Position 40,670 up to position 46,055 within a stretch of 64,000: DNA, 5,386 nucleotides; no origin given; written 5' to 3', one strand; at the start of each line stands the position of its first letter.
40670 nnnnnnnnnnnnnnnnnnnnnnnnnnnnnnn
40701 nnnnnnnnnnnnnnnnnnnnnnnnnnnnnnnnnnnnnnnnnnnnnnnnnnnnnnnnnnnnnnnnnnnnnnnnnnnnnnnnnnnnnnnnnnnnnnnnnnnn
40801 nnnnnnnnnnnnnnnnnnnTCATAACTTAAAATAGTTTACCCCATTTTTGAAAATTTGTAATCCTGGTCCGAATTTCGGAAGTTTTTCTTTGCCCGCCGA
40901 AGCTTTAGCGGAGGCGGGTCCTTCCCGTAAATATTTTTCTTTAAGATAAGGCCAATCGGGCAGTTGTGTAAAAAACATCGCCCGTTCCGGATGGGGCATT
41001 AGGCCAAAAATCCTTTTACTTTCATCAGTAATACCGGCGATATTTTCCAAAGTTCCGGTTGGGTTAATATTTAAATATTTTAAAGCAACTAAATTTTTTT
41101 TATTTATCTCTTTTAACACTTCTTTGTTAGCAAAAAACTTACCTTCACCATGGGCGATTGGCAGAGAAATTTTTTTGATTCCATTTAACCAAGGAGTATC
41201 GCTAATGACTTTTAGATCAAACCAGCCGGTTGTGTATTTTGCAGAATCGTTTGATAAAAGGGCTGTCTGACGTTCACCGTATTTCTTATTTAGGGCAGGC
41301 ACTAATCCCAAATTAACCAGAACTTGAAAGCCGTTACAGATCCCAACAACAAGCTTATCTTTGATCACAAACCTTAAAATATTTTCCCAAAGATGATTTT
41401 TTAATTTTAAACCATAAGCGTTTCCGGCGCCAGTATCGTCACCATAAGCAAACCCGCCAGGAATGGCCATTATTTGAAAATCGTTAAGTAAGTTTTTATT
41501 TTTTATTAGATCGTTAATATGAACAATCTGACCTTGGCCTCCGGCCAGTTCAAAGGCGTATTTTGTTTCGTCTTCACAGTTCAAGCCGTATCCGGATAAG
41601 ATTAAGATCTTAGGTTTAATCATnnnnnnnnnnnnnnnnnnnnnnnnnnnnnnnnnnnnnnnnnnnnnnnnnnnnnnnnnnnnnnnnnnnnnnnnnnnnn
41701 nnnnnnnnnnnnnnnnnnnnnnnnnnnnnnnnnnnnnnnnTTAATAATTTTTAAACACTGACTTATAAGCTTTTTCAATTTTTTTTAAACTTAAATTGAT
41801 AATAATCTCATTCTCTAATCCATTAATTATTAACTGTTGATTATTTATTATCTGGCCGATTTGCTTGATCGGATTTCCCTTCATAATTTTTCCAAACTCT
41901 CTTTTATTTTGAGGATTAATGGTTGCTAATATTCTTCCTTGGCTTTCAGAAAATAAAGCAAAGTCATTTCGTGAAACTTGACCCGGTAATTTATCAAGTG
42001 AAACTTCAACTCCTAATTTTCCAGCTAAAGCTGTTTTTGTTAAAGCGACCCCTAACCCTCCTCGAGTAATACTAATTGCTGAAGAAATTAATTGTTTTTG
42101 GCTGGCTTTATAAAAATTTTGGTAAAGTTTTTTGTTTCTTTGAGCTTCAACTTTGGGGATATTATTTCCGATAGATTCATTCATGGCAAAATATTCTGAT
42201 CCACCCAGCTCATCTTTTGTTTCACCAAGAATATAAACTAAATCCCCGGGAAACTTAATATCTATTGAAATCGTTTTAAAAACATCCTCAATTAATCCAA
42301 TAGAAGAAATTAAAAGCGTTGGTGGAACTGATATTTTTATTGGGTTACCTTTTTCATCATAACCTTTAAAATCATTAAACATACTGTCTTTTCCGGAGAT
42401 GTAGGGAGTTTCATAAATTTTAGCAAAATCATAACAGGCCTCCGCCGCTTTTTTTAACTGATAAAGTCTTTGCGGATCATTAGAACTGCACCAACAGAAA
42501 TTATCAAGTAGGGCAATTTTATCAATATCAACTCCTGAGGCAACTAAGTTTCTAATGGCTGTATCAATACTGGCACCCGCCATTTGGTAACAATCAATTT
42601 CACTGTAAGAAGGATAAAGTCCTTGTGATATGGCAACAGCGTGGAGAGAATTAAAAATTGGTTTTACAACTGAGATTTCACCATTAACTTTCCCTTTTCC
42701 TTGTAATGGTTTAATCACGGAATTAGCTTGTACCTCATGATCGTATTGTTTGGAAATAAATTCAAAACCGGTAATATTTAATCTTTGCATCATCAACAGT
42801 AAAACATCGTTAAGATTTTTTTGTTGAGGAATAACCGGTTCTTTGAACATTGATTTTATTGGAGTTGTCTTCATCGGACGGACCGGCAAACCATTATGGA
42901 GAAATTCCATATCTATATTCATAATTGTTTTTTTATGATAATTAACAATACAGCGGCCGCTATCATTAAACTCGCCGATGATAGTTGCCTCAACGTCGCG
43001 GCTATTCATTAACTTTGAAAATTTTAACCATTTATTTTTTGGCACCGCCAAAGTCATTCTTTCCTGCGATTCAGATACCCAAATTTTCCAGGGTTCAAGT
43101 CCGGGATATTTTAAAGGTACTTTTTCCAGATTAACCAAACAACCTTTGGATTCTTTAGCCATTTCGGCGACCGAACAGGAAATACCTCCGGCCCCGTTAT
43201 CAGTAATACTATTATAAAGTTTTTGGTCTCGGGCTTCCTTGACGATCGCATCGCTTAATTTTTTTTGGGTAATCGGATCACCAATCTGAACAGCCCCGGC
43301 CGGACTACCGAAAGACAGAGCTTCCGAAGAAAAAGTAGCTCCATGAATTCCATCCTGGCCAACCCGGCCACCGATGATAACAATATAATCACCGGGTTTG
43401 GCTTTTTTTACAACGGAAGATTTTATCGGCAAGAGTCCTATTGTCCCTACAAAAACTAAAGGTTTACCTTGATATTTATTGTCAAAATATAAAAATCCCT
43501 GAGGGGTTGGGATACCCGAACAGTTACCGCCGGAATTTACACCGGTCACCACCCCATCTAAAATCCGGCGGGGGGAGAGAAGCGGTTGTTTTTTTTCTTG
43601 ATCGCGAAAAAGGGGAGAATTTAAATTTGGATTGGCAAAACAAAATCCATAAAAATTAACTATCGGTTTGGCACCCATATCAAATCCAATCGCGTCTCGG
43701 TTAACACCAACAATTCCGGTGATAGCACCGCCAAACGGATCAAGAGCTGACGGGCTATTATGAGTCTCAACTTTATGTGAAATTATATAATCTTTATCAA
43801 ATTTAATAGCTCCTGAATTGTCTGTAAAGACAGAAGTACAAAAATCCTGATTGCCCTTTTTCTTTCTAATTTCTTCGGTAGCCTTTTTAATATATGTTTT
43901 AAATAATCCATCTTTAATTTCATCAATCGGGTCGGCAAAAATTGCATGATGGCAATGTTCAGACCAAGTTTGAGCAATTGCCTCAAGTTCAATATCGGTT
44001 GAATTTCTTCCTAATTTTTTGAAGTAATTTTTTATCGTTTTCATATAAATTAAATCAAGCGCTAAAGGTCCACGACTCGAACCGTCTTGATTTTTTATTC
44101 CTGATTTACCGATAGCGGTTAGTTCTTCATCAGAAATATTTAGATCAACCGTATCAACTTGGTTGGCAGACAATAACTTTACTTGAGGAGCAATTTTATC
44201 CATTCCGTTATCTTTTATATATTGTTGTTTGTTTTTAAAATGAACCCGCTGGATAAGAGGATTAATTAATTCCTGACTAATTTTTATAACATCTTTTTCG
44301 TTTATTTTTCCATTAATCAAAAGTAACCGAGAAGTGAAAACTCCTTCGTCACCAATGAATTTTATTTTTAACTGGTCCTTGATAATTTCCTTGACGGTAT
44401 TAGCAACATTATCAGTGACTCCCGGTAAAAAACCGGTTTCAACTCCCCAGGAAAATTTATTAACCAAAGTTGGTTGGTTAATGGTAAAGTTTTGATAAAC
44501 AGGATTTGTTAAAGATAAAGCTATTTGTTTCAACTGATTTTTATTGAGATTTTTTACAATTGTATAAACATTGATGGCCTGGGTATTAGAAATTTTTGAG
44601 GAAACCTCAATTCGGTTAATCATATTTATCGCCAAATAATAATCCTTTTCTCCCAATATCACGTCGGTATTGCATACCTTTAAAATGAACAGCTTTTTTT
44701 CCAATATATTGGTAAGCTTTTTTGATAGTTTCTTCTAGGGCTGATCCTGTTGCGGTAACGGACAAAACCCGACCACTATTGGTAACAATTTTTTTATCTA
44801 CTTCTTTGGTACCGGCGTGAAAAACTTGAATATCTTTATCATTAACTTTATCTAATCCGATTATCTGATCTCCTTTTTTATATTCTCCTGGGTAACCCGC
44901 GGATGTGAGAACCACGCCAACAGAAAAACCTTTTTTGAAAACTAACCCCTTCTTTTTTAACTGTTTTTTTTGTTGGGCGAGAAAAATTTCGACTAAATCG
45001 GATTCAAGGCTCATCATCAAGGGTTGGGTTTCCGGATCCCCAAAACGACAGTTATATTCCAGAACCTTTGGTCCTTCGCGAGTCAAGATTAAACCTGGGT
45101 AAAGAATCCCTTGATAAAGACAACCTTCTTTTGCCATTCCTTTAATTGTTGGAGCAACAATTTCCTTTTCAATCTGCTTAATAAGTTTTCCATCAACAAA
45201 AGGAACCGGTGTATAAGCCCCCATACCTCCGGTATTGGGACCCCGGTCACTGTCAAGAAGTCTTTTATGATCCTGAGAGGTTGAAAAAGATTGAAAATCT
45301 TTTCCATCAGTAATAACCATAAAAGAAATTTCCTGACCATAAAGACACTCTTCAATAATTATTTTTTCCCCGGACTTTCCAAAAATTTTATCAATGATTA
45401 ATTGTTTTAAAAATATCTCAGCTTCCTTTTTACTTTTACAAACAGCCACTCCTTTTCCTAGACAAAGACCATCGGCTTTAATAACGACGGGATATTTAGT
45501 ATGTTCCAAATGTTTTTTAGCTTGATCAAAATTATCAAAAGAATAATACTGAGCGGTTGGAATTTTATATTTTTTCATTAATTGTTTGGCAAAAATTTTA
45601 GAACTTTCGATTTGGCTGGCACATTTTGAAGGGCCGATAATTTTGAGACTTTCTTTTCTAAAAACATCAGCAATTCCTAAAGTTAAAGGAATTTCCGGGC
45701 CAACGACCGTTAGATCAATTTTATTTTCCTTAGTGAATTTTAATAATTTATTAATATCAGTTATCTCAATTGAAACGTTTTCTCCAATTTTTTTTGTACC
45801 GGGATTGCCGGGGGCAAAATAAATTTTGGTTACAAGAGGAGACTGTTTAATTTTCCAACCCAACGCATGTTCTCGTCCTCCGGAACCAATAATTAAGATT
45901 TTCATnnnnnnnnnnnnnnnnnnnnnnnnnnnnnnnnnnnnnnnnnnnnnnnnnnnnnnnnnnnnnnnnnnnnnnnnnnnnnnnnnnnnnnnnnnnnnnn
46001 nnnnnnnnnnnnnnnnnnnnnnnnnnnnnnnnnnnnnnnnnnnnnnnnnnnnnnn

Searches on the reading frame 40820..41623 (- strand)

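Call 8: search_protein_families(library=pfam, proteins=[window:40820-41623:-])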
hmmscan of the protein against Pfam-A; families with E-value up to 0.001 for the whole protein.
window:40820-41623:- (267 aa): 1 family
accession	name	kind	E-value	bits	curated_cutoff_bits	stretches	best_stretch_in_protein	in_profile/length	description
PF13507.12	GATase_5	-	3.1e-65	220.3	27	1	3-265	1-260/260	CobB/CobQ-like glutamine amidotransferase domain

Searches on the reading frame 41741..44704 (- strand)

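Call 8: search_protein_families(library=pfam, proteins=[window:41741-44704:-])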
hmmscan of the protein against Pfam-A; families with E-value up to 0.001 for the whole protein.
window:41741-44704:- (987 aa): 3 families
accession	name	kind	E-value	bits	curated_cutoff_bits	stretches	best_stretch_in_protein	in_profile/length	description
PF02769.27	AIRS_C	-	3.1e-47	161.1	23.1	2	436-587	1-153/156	AIR synthase related protein, C-terminal domain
PF00586.29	AIRS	-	4.3e-16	59.8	24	1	295-424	2-111/112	AIR synthase related protein, N-terminal domain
PF18072.6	FGAR-AT_linker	-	5.9e-14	52.7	26.6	1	212-253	8-49/50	Formylglycinamide ribonucleotide amidotransferase linker domain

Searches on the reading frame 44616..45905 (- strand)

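Call 8: search_protein_families(library=pfam, proteins=[window:44616-45905:-])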
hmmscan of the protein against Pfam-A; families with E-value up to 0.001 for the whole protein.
window:44616-45905:- (429 aa): 8 families
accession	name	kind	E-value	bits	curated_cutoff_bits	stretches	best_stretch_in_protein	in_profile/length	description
PF01071.24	GARS_A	-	1e-76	257.5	27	1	101-293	1-194/194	Phosphoribosylglycinamide synthetase, ATP-grasp (A) domain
PF02844.21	GARS_N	-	1e-38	132.5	29.5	1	1-100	1-100/100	Phosphoribosylglycinamide synthetase, N domain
PF02843.22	GARS_C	-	3.3e-30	104.7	34.8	1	328-420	1-92/92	Phosphoribosylglycinamide synthetase, C domain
PF02222.28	ATP-grasp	-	1.6e-08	34.8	27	1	109-203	2-92/179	ATP-grasp domain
PF02786.22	CPSase_L_D2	-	3.6e-06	27.1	19.8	1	103-203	2-105/211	Carbamoyl-phosphate synthase L chain, ATP binding domain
PF02655.19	ATP-grasp_3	-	1.6e-05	25.5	23.2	1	106-288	8-157/160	ATP-grasp domain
PF07478.18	Dala_Dala_lig_C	-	0.00018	21.5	24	1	109-202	1-95/204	D-ala D-ala ligase C-terminus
PF08442.15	ATP-grasp_2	-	0.00029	20.9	29.5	1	106-187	7-100/202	ATP-grasp domain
